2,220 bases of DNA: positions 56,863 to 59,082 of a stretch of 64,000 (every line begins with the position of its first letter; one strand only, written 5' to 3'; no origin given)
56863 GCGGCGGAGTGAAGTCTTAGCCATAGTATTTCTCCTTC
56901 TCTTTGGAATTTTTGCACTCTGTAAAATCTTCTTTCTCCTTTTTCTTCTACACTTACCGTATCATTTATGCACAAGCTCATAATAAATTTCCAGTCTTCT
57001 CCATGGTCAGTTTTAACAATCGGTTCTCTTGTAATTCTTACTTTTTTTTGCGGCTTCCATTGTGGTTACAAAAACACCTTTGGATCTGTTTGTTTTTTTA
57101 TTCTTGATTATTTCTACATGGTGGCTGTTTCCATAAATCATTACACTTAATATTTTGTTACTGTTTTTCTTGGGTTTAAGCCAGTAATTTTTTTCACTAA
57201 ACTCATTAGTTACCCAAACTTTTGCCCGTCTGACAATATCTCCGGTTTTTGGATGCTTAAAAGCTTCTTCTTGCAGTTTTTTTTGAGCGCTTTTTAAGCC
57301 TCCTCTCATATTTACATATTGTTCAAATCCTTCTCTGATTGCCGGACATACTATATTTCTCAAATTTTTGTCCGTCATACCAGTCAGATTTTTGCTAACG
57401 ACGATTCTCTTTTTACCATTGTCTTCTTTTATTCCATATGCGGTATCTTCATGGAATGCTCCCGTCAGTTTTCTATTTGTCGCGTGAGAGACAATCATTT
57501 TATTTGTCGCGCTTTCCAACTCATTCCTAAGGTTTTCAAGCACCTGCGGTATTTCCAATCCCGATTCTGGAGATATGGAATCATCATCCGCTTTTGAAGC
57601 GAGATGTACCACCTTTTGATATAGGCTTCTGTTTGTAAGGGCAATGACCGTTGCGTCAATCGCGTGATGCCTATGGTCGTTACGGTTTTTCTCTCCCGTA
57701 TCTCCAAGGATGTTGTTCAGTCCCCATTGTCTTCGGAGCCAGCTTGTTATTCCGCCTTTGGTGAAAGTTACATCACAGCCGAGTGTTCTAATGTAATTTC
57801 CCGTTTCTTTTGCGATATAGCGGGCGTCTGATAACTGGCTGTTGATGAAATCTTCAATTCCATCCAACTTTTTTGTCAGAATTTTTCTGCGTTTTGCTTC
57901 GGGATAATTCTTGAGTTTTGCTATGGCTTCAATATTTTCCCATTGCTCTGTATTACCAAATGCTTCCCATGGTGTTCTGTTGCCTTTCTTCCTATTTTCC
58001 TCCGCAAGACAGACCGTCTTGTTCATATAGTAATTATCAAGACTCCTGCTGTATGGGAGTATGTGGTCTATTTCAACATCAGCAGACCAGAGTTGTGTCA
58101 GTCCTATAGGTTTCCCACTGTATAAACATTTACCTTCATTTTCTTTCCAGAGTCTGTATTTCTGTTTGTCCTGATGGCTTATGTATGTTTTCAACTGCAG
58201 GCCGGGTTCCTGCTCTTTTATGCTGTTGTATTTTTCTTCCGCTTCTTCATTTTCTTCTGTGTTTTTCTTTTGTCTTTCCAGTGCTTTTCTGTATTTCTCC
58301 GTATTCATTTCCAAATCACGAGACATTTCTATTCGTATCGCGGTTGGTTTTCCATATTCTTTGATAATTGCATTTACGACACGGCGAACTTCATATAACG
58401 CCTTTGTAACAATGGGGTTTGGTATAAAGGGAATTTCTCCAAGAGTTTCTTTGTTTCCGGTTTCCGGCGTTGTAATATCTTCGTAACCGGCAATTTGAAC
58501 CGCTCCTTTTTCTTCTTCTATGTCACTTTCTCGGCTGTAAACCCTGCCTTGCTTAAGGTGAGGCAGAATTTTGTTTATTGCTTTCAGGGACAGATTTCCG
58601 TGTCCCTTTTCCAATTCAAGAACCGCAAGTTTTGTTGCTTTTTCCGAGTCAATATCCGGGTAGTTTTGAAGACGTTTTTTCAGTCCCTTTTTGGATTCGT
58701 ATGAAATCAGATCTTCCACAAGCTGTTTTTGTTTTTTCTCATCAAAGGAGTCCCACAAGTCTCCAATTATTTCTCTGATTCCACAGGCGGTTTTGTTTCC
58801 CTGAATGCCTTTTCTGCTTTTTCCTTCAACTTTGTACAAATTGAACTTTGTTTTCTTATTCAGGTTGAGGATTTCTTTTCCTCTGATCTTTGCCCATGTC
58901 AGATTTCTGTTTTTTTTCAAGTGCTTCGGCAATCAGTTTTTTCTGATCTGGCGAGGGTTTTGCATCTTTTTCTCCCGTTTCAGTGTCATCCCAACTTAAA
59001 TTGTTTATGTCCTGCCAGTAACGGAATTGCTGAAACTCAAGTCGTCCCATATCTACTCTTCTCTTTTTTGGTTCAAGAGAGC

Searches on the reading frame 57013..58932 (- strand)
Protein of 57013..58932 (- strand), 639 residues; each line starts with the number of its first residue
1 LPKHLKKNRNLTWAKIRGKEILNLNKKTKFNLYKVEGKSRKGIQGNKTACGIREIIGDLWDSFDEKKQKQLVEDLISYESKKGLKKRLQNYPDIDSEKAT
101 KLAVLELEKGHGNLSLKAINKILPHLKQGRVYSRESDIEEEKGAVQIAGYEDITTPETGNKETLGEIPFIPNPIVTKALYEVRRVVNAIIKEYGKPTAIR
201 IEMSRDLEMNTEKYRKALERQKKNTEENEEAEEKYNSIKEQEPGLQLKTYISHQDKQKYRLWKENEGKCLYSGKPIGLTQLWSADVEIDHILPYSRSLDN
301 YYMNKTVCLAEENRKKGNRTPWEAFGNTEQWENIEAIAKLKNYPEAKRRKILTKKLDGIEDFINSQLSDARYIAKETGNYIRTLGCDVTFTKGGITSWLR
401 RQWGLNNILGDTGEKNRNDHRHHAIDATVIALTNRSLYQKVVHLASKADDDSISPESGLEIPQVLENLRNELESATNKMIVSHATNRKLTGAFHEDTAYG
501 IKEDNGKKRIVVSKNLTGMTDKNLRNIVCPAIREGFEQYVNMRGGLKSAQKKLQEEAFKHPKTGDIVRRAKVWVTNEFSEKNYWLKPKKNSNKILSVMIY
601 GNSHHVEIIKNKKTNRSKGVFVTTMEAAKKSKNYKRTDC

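Call 11: search_protein_families(library=ncbifam, proteins=[window:57013-58932:-])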
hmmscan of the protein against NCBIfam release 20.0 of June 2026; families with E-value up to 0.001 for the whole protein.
window:57013-58932:- (639 aa): 2 families
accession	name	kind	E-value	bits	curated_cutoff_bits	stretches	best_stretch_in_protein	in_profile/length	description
TIGR01865.2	cas_Csn1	equivalog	6.3e-120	402.2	100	1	5-632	317-957/1070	type II CRISPR RNA-guided endonuclease Cas9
NF049971.1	CRISPR_Cas9d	exception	6.4e-41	140.9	375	1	170-623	461-892/986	type II CRISPR RNA-guided endonuclease Cas9d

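Call 13: find_homologous_proteins(query=window:57013-58932:-, max_evalue=1e-20)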
Query window:57013-58932:- (639 aa): 3005 proteins with E <= 1e-20 among 8000 candidates; the best 120 are listed.
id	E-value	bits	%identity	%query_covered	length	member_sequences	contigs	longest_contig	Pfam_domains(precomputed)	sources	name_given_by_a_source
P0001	0.0e+0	1366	100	95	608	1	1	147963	PF13395.13,PF18541.8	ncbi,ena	-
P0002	1.2e-293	993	72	98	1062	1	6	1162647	PF13395.13,PF18470.7,PF18541.8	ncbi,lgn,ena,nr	ncbi:MAG: type II CRISPR RNA-guided endonuclease Cas9 [Candidatus Mycalebacterium zealandia]|nr:MAG:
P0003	2.3e-293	992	71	99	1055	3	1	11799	PF13395.13,PF18470.7,PF18541.8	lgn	-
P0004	1.0e-292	990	69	99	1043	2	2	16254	PF13395.13,PF18470.7,PF18541.8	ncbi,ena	-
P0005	1.2e-292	990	71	98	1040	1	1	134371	PF13395.13,PF18470.7,PF18541.8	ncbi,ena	-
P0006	2.6e-292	989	70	99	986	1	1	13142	PF13395.13,PF18470.7,PF18541.8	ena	-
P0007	2.0e-288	976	69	98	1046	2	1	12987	PF13395.13,PF18470.7,PF18541.8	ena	-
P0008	4.8e-285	965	69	99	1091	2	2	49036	PF13395.13,PF18470.7,PF18541.8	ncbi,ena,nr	ncbi:MAG: type II CRISPR RNA-guided endonuclease Cas9 [Candidatus Dadabacteria bacterium]|nr:type II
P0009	3.9e-284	962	69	98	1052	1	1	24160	PF13395.13,PF18470.7,PF18541.8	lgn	-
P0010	1.8e-280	950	69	99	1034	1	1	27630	PF13395.13,PF18470.7,PF18541.8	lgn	-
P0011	6.5e-275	931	67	99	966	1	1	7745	PF13395.13,PF18470.7,PF18541.8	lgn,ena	-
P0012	1.6e-262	890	65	99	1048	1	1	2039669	PF13395.13,PF18470.7,PF18541.8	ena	-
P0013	1.4e-243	828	59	100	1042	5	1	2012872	PF13395.13,PF18470.7,PF18541.8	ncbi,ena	-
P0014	1.2e-241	822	59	100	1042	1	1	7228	PF13395.13,PF18470.7,PF18541.8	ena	-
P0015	2.2e-238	811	58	100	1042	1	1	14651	PF13395.13,PF18470.7,PF18541.8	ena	-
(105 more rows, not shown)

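Call 15: find_related_loci(query=A1, collection=genome_contigs, flank=6000)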
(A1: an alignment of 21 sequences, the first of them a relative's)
Query A1 (1062 aa) in genome_contigs; peptide patterns used: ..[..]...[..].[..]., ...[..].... (x = any residue, [..] = any of these).
183 stretches matched a pattern; 126 encode a relative of the query (tblastn E <= 1e-3); the best 80 are kept; 80 distinct loci.
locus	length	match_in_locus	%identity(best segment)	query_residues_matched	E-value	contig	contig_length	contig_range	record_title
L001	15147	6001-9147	71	1-1053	0e+0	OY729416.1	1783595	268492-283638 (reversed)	MAG: Thermodesulfobacteriota bacterium isolate ba02c5ff-97d3-4768-ae28-618c4039653d genome assembly, chromosome: 1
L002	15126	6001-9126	58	1-1057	0e+0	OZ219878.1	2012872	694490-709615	MAG: Thermodesulfobacteriota bacterium isolate 5b8d878f-b741-4c1d-a9b4-bc29eff46044 genome assembly, chromosome: 1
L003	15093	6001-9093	57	1-1057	0e+0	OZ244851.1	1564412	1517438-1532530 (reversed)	MAG: Thermodesulfobacteriota bacterium isolate 32987e0f-ffa3-4188-b858-a910181e196f genome assembly, chromosome: 1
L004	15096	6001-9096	55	1-1058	0e+0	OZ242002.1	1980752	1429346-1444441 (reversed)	MAG: Thermodesulfobacteriota bacterium isolate e7122dd4-f3e6-4f07-b2bf-3ec12583613f genome assembly, chromosome: 1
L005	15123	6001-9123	57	2-1061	0e+0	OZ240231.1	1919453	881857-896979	MAG: Thermodesulfobacteriota bacterium isolate c8c6e5a5-4c4e-4c66-95f7-eb3608dbd0ad genome assembly, chromosome: 1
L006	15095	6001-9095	59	2-1053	0e+0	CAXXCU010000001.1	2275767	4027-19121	MAG: Thermodesulfobacteriota bacterium isolate 4efedf9e-3e77-46ca-ab62-2aefeacd466c genome assembly, contig: contig_1, w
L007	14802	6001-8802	57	109-1057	0e+0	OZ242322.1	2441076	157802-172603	MAG: Thermodesulfobacteriota bacterium isolate 3e42ac3d-59cd-46c6-8b9e-c6275ce6f8c4 genome assembly, chromosome: 1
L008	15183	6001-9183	68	1-1059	0e+0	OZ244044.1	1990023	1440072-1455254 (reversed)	MAG: Thermodesulfobacteriota bacterium isolate 562d5969-4c6f-403f-ab6b-3350694af712 genome assembly, chromosome: 1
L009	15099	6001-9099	67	1-1053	0e+0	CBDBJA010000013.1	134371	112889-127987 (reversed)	MAG: Thermodesulfobacteriota bacterium isolate 9e4b1e2a-9897-4602-aa7f-64ffbed5bca6 genome assembly, contig: contig_13,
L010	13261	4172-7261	45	3-1053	0e+0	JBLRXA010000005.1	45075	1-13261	MAG: Methylobacter sp. isolate TamC05-25 NODE_427_length_45075_cov_6.279565, whole genome shotgun sequence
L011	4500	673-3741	45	11-1053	0e+0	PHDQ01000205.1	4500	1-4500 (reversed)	MAG: Bacteroidetes bacterium HGW-Bacteroidetes-13 08E140C01_10kDa_scaffold_5381, whole genome shotgun sequence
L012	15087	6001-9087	46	6-1053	0e+0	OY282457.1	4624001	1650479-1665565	MAG: uncultured Candidatus Binatia bacterium genome assembly, chromosome: 1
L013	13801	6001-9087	44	3-1053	0e+0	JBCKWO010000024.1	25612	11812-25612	Methylobacter sp. isolate SLM_LV1_0830-N19 Node_24_length_25612_cov_62.083240, whole genome shotgun sequence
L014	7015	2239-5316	45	11-1053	0e+0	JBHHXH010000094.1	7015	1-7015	MAG: Nitrospiria bacterium isolate D_2_bin.29 NODE_5719_length_7015_cov_6.802874, whole genome shotgun sequence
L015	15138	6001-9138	44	6-1058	0e+0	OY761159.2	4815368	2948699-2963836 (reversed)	MAG: Candidatus Binatia bacterium isolate a3054953-5fa8-48fb-90a5-e173aac96f7a genome assembly, chromosome: 1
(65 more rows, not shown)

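Call 30: find_encoding_contigs(protein=P0001, flank=3000, max_places=3)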
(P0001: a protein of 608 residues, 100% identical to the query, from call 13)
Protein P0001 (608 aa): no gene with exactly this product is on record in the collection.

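Call 44: search_solved_structures(query=P0002, max_evalue=1e-10)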
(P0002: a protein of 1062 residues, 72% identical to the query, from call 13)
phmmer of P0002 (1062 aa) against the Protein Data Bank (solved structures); distinct sequences matched with E-value up to 1e-10: 42.
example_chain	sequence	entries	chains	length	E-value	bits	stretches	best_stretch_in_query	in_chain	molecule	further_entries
8jtj_A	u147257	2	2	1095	8.9e-78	265.5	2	426-898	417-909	CRISPR-associated endonuclease Cas9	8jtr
9ar4_A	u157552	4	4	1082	2.5e-77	264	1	8-892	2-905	CRISPR-associated endonuclease Cas9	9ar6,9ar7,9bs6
8uza_A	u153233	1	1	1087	1.5e-76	261.5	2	426-898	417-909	CRISPR-associated endonuclease Cas9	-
8uzb_A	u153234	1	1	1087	1.1e-74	255.3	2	426-899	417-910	CRISPR-associated endonuclease Cas9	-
8ja0_A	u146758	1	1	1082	5.4e-67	229.8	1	8-761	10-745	CRISPR-associated endonuclease Cas9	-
6kc8_A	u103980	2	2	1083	5.4e-67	229.8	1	8-761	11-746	CRISPR-associated endonuclease Cas9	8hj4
6jdq_A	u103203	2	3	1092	5.8e-67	229.7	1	8-761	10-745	CRISPR-associated endonuclease Cas9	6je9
6je3_A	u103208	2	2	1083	8.1e-66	225.9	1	8-762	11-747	CRISPR-associated endonuclease Cas9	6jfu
6jdv_A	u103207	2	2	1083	1.2e-65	225.4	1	8-761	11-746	CRISPR-associated endonuclease Cas9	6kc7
6je4_A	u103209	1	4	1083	1.2e-64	222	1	8-761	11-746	CRISPR-associated endonuclease Cas9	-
21dz_A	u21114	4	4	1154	4.8e-59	203.5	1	9-760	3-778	CRISPR-associated endonuclease Cas9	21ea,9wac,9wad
8hnt_A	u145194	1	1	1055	2.4e-57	197.9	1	7-769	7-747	CRISPR-associated endonuclease Cas9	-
8hnw_A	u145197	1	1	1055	5.1e-56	193.5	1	7-769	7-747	CRISPR-associated endonuclease Cas9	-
8hnv_A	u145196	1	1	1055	5.4e-55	190.1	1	7-769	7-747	CRISPR-associated endonuclease Cas9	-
5x2g_A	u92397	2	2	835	1.4e-35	125.8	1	11-520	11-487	CRISPR-associated endonuclease Cas9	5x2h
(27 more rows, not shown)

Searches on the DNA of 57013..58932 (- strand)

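Call 40: build_rna_model(alignment_id=A3)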
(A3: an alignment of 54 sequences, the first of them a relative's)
Model R1 built from alignment A3 (54 sequences, 174 columns); structure: RNAalifold consensus.
model positions 107; base pairs 13; branch points 1; effective number of sequences 2.65; information 0.59 bits per position. Calibrated on 0.2 Mb of random sequence (short: E-values are rough).
structure used (alignment columns):
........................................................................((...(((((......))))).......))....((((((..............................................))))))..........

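Call 41: search_with_rna_model(model_id=R1, source=window, max_evalue=10, show_alignments=1)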
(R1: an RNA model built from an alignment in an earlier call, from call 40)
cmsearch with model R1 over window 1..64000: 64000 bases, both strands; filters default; matches with E-value up to 10: 6.
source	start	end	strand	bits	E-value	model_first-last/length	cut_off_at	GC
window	59934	60052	+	67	2.1e-12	1-107/107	no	0.39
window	55342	55381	-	14.5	0.31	1-107/107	no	0.4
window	55210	55249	-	14.5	0.31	1-107/107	no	0.4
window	55147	55183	-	14.1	0.37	1-107/107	no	0.43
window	55279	55315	-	14.1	0.38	1-107/107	no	0.41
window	49125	49188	-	9.8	3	1-107/107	no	0.41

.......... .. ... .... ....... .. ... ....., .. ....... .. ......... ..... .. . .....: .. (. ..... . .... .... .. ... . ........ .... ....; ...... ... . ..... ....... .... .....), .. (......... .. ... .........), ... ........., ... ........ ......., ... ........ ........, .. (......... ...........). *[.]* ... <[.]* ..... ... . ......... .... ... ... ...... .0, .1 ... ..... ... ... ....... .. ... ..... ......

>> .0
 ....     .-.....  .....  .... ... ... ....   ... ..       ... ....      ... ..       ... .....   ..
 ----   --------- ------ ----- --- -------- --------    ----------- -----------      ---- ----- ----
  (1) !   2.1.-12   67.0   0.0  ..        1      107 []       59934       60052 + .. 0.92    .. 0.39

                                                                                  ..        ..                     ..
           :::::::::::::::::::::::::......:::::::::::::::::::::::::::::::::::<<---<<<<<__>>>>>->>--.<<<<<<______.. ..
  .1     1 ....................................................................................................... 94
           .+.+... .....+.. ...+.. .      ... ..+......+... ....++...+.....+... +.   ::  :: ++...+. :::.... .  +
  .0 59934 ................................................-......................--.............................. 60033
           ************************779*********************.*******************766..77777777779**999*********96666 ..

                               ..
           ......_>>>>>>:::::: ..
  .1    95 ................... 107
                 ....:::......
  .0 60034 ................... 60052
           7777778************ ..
